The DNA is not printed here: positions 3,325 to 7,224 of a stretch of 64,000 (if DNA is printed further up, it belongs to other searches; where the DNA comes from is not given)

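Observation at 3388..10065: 2225-aa MnxG-type multicopper oxidase, a candidate Mn(II) oxidase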

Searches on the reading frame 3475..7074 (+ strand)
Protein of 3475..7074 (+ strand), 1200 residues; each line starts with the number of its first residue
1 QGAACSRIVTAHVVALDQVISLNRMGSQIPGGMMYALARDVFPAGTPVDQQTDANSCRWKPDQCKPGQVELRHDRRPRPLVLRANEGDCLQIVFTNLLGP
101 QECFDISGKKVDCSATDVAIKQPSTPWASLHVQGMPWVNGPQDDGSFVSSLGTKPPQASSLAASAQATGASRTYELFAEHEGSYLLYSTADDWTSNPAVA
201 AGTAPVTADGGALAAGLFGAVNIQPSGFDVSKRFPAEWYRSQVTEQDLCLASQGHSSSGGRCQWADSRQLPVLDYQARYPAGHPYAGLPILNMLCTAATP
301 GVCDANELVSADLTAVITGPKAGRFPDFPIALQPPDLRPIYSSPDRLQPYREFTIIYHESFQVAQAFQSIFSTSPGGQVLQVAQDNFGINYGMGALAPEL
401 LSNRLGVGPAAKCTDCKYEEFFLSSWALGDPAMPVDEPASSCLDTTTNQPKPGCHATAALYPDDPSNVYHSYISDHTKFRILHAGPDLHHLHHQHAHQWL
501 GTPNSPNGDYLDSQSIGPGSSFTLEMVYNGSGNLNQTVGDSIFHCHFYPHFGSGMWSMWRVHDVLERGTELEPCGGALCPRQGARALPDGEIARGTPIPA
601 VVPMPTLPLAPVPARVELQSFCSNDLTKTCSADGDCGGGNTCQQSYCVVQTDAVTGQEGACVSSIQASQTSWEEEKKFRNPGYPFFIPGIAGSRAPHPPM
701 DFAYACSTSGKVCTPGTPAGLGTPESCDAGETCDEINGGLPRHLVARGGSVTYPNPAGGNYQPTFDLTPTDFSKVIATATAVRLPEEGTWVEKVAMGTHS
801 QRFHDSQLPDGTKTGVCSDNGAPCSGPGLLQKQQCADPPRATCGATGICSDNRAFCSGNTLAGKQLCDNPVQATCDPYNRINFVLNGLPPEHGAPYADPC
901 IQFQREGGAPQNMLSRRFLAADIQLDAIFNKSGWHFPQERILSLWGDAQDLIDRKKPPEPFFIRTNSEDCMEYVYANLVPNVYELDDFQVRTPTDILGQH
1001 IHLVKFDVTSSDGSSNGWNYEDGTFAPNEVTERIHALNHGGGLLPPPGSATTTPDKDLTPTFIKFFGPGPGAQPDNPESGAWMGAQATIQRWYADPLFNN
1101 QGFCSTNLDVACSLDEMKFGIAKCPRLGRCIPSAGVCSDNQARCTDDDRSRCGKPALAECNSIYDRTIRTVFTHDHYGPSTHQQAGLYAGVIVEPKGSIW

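Call 51: find_related_loci(query=A1, collection=genome_contigs, flank=10000)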
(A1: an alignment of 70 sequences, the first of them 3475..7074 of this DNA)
Query A1 (1200 aa) in genome_contigs; peptide patterns used: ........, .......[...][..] (x = any residue, [..] = any of these).
600 stretches matched a pattern (row limit reached: there are more); 591 encode a relative of the query (tblastn E <= 1e-3); the best 80 are kept; 80 distinct loci.
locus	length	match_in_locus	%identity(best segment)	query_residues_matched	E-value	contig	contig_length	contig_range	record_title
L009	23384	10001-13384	58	9-1200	0e+0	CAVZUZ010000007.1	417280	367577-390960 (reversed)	MAG: Thermoanaerobaculaceae bacterium isolate MFD06742.bin.2.42 genome assembly, contig: contig_14305, whole genome shot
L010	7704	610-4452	53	6-1200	0e+0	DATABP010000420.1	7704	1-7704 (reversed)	MAG TPA_asm: Thermoanaerobaculia bacterium isolate SMAG_U6701 k141_1400247, whole genome shotgun sequence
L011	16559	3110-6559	53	4-1200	0e+0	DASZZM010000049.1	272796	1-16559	MAG TPA_asm: Thermoanaerobaculia bacterium isolate SMAG_U6236 k141_171486, whole genome shotgun sequence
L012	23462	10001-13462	53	1-1200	0e+0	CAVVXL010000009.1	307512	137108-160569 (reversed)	MAG: uncultured Acidobacteriota bacterium isolate MFD04580.bin.1.42 genome assembly, contig: contig_22522, whole genome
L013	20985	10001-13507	56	3-1200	0e+0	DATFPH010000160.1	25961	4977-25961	MAG TPA_asm: Thermoanaerobaculia bacterium isolate SMAG_U9298 k141_1324930, whole genome shotgun sequence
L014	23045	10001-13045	47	5-1200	0e+0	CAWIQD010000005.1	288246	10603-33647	MAG: uncultured Acidobacteriota bacterium isolate MFD01721.bin.1.17 genome assembly, contig: contig_14875, whole genome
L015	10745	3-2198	56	474-1200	0e+0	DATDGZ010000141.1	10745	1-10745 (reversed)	MAG TPA_asm: Thermoanaerobaculia bacterium isolate SMAG_U265 k141_162159, whole genome shotgun sequence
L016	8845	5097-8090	42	7-1200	0e+0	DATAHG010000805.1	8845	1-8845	MAG TPA_asm: Thermoanaerobaculia bacterium isolate SMAG_U6849 k141_1823425, whole genome shotgun sequence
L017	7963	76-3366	40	4-1200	0e+0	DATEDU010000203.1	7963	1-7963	MAG TPA_asm: Pyrinomonadaceae bacterium isolate SMAG_U8715 k141_62232, whole genome shotgun sequence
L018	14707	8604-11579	43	5-1200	0e+0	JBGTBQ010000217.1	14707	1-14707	MAG: Pyrinomonadaceae bacterium isolate JTS-RE10 k141_7979556, whole genome shotgun sequence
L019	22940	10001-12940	43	5-1200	0e+0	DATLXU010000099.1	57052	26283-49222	MAG TPA_asm: Blastocatellia bacterium isolate SMAG_U13254 k141_7229, whole genome shotgun sequence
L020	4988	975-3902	41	4-1200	0e+0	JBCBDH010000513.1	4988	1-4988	MAG: Bacteroidota bacterium isolate J06597_4 NODE_513_length_4988_cov_4.374873, whole genome shotgun sequence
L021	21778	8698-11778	42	6-1200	0e+0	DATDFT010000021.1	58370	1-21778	MAG TPA_asm: Pyrinomonadaceae bacterium isolate SMAG_U233 k141_312061, whole genome shotgun sequence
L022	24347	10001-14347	42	4-1200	0e+0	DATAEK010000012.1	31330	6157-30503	MAG TPA_asm: Vicinamibacterales bacterium isolate SMAG_U6775 k141_5682331, whole genome shotgun sequence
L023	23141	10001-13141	41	5-1200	0e+0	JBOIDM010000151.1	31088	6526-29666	MAG: Gammaproteobacteria bacterium isolate SC-S_metawrap_bin.27 k127_4082762, whole genome shotgun sequence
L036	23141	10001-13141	38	5-1200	0e+0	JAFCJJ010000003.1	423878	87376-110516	Bradyrhizobium diazoefficiens strain SZCCT0423 NODE_3, whole genome shotgun sequence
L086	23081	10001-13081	37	5-1200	0e+0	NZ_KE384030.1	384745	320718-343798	Metapseudomonas resinovorans DSM 21078 G559DRAFT_scaffold00003.3, whole genome shotgun sequence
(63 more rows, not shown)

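Call 56: predict_structure(alignment_id=A1)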
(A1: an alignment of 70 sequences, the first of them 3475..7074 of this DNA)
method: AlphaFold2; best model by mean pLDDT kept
length: 1200 residues; sequences in the alignment: 70
mean_pLDDT: 79.7   pTM: 0.88
mean pLDDT of the five models: 79.7, 78.2, 77.2, 75.2, 74.7
residues with pLDDT >= 90: 498; 70-90: 411; 50-70: 150; < 50: 141
segments of 3 or more residues with pLDDT < 50: 149-154, 199-202, 204-207, 336-343, 496-511, 530-533, 718-723, 756-764, 828-831, 857-859, 930-936, 984-1022, 1172-1188
pLDDT, mean of each block of 10 residues (from residue 1): 80 96 91 95 96 96 95 94 96 94 80 80 81 91 73 57 73 93 91 61 51 90 85 89 96 93 92 97 94 90 95 95 78 48 67 89 84 74 83 84 85 65 60 91 90 90 80 88 83 56 42 72 72 59 60 69 94 87 92 92 95 96 91 89 94 96 94 93 91 83 91 68 67 93 80 50 51 74 94 95 95 94 71 55 54 50 80 91 90 81 78 85 70 52 86 83 83 84 39 33 32 33 72 92 92 90 93 90 90 74 91 77 82 91 92 92 73 40 42 79
secondary structure, 60 per line:
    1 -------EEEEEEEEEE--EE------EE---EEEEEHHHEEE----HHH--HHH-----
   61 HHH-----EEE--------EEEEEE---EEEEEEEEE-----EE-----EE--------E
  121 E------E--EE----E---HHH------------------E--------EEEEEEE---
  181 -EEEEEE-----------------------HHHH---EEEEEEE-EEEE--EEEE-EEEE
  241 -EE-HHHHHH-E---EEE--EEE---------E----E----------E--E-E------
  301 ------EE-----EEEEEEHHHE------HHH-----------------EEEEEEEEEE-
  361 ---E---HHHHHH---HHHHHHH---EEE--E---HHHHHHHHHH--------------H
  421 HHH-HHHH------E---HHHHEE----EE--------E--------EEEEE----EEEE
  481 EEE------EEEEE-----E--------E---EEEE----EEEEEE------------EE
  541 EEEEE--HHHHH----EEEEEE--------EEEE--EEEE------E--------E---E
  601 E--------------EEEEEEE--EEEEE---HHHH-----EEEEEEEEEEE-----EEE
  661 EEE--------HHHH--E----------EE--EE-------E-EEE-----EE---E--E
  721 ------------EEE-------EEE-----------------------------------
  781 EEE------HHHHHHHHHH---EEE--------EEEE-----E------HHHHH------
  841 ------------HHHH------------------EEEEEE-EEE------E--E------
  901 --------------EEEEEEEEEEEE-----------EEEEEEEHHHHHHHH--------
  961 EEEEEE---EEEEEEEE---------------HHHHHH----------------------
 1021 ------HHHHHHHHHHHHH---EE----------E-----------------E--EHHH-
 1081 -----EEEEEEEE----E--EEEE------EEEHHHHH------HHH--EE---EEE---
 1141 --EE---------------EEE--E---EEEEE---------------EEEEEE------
elements in order (helices of 4 or more, strands of 3 or more residues): E8-17 E33-37 E41-43 E69-71 E80-85 E89-97 E171-177 E182-187 H211-214 E218-224 E226-229 E232-235 E237-240 H245-250 E256-258 E261-263 E314-319 E350-359 H368-373 H377-383 E387-389 H396-405 H420-423 H425-428 H439-442 E468-472 E477-483 E490-494 E513-516 E521-526 E539-545 H548-552 E557-562 E571-574 E577-580 E616-622 E625-629 H633-636 E642-652 E658-663 H672-675 E704-706 E733-735 E743-745 E781-783 H790-799 E803-805 E814-817 H830-834 H853-856 E875-880 E882-884 E915-926 E938-944 H945-952 E961-966 E970-977 H993-998 H1027-1039 E1086-1093 E1101-1104 E1111-1113 H1114-1118 E1135-1137 E1160-1162 E1169-1173 E1189-1194

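Call 62: fold_search(model_id=the predicted structure, library=pdb)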
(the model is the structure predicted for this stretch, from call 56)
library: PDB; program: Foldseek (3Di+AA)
matches with E <= 10: 1030; with E <= 0.001: 481
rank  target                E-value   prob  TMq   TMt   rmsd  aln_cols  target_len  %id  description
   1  9bxa_A                3.3e-25  1.00  0.38  0.38   8.3      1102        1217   18  Structure of Mnx H340A complex from Bacillus sp. PL-12 (released 2024-08-07)
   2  4enz                  5.1e-11  1.00  0.17  0.20  24.0      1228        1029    8  Structure of human ceruloplasmin at 2.6 A resolution (released 2013-04-17)
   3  2j5w                  2.8e-10  1.00  0.18  0.20  23.8      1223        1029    8  Ceruloplasmin revisited: structural and functional roles of various metal cation binding sites (released 2007-02-06)
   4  3tas_B                3.3e-10  1.00  0.18  0.64   9.0       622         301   13  Small laccase from Streptomyces viridosporus T7A (released 2012-08-29)
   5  3tas_A                4.0e-10  1.00  0.16  0.60   7.9       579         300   12  Small laccase from Streptomyces viridosporus T7A (released 2012-08-29)
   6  6yo5_AAA              5.0e-10  1.00  0.17  0.69   7.9       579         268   12  Crystal structure of the M295F variant of Ssl1 (released 2021-04-28)
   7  4gy4_B                6.5e-10  1.00  0.17  0.67   7.0       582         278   12  Role of the biradical intermediate observed during the turnover of SLAC: A two-domain laccase from Streptomyces coelic (released 2012-09-19)
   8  7pen_D                7.6e-10  1.00  0.17  0.69   6.9       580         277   12  Crystal Structure of Two-Domain Laccase mutant Y230A from Streptomyces griseoflavus (released 2022-01-19)
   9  5n0k                  8.5e-10  1.00  0.17  0.19  24.7      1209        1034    8  Rat ceruloplasmin orthorhombic form (released 2017-12-13)
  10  1kcw                  8.9e-10  1.00  0.17  0.20  22.4      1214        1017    8  X-RAY CRYSTAL STRUCTURE OF HUMAN CERULOPLASMIN AT 3.0 ANGSTROMS (released 1997-02-12)
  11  5mkm_A                1.0e-09  1.00  0.17  0.68   7.5       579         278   12  Crystal Structure of Two-Domain Laccase mutant H165F from Streptomyces griseoflavus (released 2017-12-20)
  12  6zij_B                1.2e-09  1.00  0.17  0.68   7.0       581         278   12  Crystal Structure of Two-Domain Laccase mutant R240H from Streptomyces griseoflavus (released 2021-05-05)
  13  6rh9_A                1.2e-09  1.00  0.17  0.68   7.2       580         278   12  Crystal Structure of Two-Domain Laccase mutant I170F from Streptomyces griseoflavus (released 2019-07-17)
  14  5o4q_J                1.2e-09  1.00  0.17  0.68   7.4       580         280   12  Crystal Structure of mutant M54L/M64L/M96L of Two-Domain Laccase from Streptomyces griseoflavus with 0.25 mM copper su (released 2018-03-28)
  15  6yo5_CCC              1.3e-09  1.00  0.16  0.65   8.5       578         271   12  Crystal structure of the M295F variant of Ssl1 (released 2021-04-28)
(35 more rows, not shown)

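Call 81: search_protein_families(library=ncbifam, proteins=[L086:9830-15676:+, L036:9854-17461:+, L013:9860-16786:+], max_evalue=0.001)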
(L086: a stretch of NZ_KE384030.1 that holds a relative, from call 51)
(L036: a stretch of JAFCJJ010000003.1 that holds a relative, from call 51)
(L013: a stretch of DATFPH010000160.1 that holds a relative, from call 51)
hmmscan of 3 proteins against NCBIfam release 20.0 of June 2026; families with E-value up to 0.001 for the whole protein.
L086:9830-15676:+ (1948 aa): 1 family
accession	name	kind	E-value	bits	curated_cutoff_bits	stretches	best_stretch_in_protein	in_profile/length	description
NF041487.1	copper_ox_MnxG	equivalog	0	3860.4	3100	1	58-1945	1-1894/1894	manganese-oxidizing multicopper oxidase MnxG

L036:9854-17461:+ (2535 aa): 1 family
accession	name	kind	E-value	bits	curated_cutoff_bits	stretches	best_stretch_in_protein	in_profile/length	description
NF041487.1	copper_ox_MnxG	equivalog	0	1024.9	3100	4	349-1232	221-1176/1894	manganese-oxidizing multicopper oxidase MnxG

L013:9860-16786:+ (2308 aa): 1 family
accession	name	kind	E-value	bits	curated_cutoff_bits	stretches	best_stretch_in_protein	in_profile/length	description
NF041487.1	copper_ox_MnxG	equivalog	8.2e-269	895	3100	6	50-730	1-663/1894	manganese-oxidizing multicopper oxidase MnxG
